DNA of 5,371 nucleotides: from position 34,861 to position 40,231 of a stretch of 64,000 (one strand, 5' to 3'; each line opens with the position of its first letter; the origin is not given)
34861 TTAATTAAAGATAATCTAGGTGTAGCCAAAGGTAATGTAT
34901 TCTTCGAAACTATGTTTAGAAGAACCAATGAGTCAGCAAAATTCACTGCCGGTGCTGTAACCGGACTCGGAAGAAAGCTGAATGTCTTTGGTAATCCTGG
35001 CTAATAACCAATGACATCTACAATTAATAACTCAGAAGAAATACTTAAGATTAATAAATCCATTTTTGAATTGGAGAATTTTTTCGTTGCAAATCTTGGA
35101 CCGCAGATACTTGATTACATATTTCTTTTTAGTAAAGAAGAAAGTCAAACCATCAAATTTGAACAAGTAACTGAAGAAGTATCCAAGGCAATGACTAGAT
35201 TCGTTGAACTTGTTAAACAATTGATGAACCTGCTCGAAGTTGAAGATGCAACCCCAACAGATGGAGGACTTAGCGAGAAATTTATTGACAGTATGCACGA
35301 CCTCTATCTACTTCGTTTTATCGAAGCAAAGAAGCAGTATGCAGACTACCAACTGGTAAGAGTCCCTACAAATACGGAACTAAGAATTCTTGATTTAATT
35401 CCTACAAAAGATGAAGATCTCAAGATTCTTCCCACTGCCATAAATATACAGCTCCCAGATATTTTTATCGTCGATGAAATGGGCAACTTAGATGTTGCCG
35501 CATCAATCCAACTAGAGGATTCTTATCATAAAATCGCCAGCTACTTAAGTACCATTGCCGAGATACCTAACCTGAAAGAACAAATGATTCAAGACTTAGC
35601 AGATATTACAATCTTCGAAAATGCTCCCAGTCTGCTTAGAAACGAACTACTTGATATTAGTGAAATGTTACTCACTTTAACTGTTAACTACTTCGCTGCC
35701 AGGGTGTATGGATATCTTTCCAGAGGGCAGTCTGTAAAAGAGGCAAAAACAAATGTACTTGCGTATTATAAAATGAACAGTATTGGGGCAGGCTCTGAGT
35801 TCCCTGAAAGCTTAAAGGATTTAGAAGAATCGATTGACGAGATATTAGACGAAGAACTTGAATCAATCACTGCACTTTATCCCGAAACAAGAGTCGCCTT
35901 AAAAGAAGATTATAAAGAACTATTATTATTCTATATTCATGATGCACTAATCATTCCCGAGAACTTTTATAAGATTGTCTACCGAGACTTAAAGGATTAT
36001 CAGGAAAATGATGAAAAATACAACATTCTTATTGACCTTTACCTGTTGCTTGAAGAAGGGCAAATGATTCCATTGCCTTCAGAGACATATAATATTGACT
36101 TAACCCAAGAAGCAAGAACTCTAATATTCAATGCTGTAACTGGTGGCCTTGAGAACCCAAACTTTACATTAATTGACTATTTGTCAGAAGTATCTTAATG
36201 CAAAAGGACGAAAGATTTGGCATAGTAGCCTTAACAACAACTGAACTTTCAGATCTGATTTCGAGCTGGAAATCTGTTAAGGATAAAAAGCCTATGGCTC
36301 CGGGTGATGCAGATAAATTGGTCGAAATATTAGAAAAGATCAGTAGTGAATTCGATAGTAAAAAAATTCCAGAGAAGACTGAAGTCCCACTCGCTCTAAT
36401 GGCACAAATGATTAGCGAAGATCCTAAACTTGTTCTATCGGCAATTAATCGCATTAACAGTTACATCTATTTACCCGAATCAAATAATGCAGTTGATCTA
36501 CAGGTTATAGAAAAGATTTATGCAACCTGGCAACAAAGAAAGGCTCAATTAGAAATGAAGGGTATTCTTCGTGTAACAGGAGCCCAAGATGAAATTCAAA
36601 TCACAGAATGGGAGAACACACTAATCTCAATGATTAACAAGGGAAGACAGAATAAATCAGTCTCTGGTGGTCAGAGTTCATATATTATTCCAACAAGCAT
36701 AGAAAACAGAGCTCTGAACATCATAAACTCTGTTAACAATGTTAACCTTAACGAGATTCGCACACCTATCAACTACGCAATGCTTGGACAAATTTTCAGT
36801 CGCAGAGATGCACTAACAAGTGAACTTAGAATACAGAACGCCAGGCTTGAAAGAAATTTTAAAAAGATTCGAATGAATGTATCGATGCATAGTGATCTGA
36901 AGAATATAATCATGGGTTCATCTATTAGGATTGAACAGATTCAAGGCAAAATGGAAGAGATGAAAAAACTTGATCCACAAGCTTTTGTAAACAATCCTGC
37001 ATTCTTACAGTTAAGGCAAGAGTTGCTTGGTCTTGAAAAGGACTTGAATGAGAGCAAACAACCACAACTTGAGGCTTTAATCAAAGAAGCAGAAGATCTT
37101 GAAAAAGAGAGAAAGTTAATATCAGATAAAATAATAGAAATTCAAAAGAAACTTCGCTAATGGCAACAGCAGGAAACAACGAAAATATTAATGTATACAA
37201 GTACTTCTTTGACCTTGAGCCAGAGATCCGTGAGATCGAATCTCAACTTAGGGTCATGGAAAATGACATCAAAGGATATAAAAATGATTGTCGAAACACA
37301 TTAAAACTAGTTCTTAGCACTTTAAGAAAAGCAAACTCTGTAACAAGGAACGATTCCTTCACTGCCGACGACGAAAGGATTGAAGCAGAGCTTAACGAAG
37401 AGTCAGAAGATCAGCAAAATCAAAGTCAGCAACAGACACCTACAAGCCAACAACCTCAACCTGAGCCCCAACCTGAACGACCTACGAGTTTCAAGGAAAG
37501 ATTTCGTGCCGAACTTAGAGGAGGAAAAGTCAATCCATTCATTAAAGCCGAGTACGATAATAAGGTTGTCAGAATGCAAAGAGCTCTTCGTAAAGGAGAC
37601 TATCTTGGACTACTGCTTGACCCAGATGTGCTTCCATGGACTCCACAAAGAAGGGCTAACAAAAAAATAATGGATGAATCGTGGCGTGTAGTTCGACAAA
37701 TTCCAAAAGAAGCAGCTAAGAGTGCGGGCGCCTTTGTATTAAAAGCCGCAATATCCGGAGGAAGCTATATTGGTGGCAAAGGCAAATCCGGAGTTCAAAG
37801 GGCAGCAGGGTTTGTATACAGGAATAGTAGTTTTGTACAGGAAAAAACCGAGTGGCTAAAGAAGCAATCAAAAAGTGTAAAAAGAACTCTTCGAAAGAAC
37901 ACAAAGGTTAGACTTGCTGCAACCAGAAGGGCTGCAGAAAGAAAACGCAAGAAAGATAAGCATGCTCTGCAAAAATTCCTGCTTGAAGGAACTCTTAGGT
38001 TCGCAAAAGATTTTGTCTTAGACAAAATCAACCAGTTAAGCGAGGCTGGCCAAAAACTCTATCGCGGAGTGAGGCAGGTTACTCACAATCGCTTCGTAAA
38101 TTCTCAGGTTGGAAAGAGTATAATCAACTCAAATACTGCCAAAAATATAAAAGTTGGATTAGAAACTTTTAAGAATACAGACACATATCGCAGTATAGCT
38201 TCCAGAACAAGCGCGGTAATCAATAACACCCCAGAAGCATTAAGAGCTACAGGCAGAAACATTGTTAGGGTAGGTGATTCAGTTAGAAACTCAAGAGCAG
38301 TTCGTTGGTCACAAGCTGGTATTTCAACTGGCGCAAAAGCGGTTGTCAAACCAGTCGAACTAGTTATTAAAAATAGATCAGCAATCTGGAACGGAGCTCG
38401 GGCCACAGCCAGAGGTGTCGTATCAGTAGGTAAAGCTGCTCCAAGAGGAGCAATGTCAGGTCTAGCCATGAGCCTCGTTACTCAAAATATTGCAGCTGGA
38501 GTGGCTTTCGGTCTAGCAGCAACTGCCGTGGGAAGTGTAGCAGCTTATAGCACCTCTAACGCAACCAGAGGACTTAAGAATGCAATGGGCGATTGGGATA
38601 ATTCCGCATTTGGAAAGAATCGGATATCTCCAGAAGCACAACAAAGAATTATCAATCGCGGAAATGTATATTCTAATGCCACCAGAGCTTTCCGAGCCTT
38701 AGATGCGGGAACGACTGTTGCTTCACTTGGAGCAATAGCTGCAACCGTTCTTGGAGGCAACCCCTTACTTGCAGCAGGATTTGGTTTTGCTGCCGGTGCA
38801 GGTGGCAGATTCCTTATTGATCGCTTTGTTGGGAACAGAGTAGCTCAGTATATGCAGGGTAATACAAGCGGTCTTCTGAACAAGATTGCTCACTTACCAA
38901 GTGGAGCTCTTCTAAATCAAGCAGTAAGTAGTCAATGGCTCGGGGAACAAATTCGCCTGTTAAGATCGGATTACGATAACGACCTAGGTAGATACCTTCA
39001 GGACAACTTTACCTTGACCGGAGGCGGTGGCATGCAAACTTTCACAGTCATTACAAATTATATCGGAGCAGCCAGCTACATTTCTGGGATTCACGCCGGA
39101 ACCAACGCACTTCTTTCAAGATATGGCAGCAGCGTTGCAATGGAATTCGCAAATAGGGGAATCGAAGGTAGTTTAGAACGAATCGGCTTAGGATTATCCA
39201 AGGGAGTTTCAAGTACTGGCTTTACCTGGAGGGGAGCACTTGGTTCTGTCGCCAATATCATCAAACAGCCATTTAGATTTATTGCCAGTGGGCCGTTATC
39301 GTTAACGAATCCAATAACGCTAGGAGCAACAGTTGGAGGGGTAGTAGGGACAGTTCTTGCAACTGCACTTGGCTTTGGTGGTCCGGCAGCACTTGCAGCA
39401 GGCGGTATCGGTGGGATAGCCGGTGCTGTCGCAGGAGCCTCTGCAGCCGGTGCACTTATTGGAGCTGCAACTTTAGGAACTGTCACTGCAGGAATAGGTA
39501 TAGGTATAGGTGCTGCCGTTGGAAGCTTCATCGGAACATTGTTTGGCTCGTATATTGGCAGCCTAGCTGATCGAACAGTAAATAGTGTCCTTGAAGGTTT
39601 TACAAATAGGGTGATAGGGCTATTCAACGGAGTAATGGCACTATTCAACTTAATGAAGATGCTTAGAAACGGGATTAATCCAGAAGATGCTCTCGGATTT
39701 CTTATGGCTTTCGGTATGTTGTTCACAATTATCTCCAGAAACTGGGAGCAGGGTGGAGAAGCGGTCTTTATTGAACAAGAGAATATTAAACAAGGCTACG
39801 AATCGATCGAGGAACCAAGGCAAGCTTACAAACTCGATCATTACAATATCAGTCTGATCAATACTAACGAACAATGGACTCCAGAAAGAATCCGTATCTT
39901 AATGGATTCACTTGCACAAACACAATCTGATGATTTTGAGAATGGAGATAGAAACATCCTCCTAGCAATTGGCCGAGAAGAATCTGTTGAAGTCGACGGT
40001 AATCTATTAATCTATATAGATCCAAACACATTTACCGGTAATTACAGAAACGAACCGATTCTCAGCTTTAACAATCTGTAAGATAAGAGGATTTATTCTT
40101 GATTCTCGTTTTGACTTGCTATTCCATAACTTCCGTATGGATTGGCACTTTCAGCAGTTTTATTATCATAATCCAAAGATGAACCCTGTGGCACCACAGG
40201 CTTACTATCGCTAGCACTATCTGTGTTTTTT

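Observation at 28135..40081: Translationally coupled six-gene operon: giant protein, VirB6/TrbL-topology membrane protein and tape-measure-like Gly-zipper protein, with no ATPase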

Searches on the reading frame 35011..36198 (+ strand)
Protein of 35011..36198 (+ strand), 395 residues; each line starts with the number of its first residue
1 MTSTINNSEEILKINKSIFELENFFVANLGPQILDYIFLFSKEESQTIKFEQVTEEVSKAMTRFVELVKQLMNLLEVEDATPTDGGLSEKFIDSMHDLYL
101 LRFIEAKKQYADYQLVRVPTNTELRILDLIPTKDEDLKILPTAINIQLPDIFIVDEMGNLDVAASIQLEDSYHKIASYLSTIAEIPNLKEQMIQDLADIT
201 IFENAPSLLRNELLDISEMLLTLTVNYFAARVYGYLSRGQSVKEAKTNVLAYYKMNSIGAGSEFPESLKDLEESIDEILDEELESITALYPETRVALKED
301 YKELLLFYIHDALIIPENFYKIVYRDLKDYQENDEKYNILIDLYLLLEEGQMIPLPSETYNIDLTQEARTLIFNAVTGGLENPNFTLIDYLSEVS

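Call 4: search_protein_families(library=pfam, proteins=[window:35011-36198:+], max_evalue=1)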
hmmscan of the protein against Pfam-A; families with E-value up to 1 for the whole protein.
window:35011-36198:+ (395 aa): 2 families
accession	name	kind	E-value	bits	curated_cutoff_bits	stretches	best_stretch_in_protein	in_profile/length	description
PF18471.6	Ribosomal_L27_C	-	0.013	15.4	25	1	202-257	39-94/240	Ribosomal L27 protein C-terminal domain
PF17029.10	DUF5100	-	0.19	12.1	27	1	132-185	38-90/125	Domain of unknown function (DUF5100)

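Call 5: search_protein_families(library=phrogs, proteins=[window:35011-36198:+], max_evalue=1)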
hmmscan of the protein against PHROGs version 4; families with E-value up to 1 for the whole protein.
window:35011-36198:+ (395 aa): 1 family
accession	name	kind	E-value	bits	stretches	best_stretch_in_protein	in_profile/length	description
phrog_5113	-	unknown function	0.2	12.3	1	296-345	105-154/198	-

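Call 54: search_solved_structures(query=A4, max_evalue=10)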
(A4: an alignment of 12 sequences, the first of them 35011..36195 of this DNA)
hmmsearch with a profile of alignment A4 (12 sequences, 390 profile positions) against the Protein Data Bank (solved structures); distinct sequences matched with E-value up to 10: 3.
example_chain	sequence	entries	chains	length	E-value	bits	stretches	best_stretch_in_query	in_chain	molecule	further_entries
8xap_A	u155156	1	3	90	0.026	16.6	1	27-79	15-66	DNA binding protein alba-1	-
1udv_A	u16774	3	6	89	0.65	11.9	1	16-76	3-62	DNA binding protein SSO10b | DNA/RNA-binding protein Alba 2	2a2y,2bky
2l2e_A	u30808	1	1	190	0.88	11.5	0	131-178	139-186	Calcium-binding protein NCS-1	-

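Call 67: search_protein_families(library=ncbifam, proteins=[window:35011-36198:+], max_evalue=0.1)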
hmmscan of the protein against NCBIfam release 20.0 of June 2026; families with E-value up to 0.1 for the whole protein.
window:35011-36198:+ (395 aa): 0 families

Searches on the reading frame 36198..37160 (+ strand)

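Call 4: search_protein_families(library=pfam, proteins=[window:36198-37160:+], max_evalue=1)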
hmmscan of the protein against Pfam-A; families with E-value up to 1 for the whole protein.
window:36198-37160:+ (320 aa): 2 families
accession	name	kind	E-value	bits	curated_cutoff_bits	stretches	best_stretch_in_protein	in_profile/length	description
PF15785.10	SMG1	-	0.0079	15.1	27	1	176-304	151-284/612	Serine/threonine-protein kinase smg-1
PF14966.11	DNA_repr_REX1B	-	0.36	11.9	24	0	269-305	47-83/94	DNA repair REX1-B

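Call 5: search_protein_families(library=phrogs, proteins=[window:36198-37160:+], max_evalue=1)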
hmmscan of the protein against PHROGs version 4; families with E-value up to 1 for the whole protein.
window:36198-37160:+ (320 aa): 1 family
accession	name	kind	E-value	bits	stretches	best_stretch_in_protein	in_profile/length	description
phrog_26291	-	unknown function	0.26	12.8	1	196-257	32-93/100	-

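Call 67: search_protein_families(library=ncbifam, proteins=[window:36198-37160:+], max_evalue=0.1)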
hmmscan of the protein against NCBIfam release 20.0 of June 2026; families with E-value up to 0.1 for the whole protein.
window:36198-37160:+ (320 aa): 2 families
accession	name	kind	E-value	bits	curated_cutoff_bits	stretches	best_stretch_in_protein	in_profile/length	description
TIGR01843.1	type_I_hlyD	subfamily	0.0041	16.1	208.65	1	170-313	98-240/422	HlyD family type I secretion periplasmic adaptor subunit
NF010247.0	PRK13694.1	subfamily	0.072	12.8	94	0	283-318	6-41/83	hypothetical protein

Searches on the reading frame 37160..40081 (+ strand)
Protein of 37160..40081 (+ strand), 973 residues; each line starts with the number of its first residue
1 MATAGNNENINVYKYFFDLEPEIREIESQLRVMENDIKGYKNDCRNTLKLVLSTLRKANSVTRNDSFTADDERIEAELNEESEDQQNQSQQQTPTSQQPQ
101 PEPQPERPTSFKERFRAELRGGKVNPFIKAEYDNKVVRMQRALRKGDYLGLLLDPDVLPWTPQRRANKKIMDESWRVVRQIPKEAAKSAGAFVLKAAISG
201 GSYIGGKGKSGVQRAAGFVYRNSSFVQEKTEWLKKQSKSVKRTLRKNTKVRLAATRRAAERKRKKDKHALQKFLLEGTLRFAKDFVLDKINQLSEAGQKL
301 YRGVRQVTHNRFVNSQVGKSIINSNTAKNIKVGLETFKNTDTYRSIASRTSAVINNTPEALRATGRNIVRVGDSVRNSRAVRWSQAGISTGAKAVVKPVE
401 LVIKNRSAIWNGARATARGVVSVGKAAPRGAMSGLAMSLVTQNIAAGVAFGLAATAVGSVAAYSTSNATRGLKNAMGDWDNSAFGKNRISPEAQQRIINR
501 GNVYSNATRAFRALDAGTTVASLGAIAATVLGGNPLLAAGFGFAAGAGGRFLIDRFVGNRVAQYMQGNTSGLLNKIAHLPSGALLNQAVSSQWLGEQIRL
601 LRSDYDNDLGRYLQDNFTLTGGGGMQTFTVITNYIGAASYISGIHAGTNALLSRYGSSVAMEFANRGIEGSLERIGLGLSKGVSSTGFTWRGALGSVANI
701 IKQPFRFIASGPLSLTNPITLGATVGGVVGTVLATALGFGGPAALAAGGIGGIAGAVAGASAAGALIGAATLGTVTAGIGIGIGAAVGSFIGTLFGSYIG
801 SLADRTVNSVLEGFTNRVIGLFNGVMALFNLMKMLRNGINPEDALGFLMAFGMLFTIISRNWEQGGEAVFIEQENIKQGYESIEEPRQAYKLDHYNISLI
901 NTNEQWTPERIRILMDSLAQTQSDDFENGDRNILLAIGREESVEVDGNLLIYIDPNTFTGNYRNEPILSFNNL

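Call 4: search_protein_families(library=pfam, proteins=[window:37160-40081:+], max_evalue=1)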
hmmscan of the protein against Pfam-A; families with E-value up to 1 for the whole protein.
window:37160-40081:+ (973 aa): 3 families
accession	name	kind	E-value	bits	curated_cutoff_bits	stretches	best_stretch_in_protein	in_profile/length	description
PF16542.10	PNKP_ligase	-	0.08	12.6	28.2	1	351-409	239-298/377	PNKP adenylyltransferase domain, ligase domain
PF10152.14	CCDC53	-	0.1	13.5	24.6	1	16-105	23-102/147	Subunit CCDC53 of WASH complex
PF19954.5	EAD10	-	0.11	13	24.1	1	296-342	22-67/77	Effector-associated domain 10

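Call 5: search_protein_families(library=phrogs, proteins=[window:37160-40081:+], max_evalue=1)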
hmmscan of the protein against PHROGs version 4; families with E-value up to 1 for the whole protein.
window:37160-40081:+ (973 aa): 2 families
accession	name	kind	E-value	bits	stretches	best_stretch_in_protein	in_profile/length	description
phrog_15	-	head and packaging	0.12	11.5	1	81-420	933-1271/1330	terminase large subunit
phrog_11489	-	unknown function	0.88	8.4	0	729-804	697-772/1717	-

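Call 26: find_homologous_proteins(query=window:37160-40081:+)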
Query window:37160-40081:+ (973 aa): 1 proteins with E <= 0.001 among 8000 candidates.
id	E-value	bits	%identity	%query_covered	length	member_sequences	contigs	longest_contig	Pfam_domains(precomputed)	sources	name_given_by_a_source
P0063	0.0e+0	2125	99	100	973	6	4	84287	-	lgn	-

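Call 60: search_solved_structures(query=A6, max_evalue=1)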
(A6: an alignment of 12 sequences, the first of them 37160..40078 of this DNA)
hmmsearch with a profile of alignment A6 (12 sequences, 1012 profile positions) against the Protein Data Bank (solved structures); distinct sequences matched with E-value up to 1: 15.
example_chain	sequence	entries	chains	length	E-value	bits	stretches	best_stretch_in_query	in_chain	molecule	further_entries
3itf_A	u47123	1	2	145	0.064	14.7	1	125-221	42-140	Periplasmic adaptor protein cpxP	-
3qzc_A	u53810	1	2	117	0.071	14.5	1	127-222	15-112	Periplasmic protein CpxP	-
8rd2_A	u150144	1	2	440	0.16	13.3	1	34-198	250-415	Invariant surface glycoprotein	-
4fe8_A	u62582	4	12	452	0.17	13.2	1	26-162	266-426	Maltose-binding periplasmic protein,Huntingtin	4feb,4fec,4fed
8yf5_E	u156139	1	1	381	0.18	13.1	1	25-135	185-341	Exonuclease Rat1p and Rai1p interacting protein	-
4ltb_A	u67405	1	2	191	0.24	12.7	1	35-133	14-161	Tripartite motif-containing 25 variant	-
5nt1_A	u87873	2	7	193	0.25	12.7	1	35-133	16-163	E3 ubiquitin/ISG15 ligase TRIM25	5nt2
9d2f_a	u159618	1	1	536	0.27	12.6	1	33-184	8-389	A kinase (PRKA) anchor protein 14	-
9noc_P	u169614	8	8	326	0.32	12.3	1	141-226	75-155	Phosducin-like protein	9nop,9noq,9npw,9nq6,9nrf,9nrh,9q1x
1nt2_B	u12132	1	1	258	0.55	11.6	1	94-173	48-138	conserved hypothetical protein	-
5mps_a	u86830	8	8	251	0.61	11.4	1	154-241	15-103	Pre-mRNA-splicing factor 18 | Pre-mRNA-splicing factor Prp18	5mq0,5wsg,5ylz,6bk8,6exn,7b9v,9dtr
7u1h_A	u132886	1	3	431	0.61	11.4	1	42-161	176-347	Allergen Len c 1.0101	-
4cfg_A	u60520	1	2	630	0.67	11.3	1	35-133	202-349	E3 UBIQUITIN/ISG15 LIGASE TRIM25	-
4tko_B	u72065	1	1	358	0.85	10.9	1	95-211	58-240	EmrA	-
7pau_7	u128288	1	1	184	0.97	10.7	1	25-88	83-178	Ribosome-recycling factor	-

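Call 67: search_protein_families(library=ncbifam, proteins=[window:37160-40081:+], max_evalue=0.1)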
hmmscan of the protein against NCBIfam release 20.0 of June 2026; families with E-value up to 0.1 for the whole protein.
window:37160-40081:+ (973 aa): 0 families
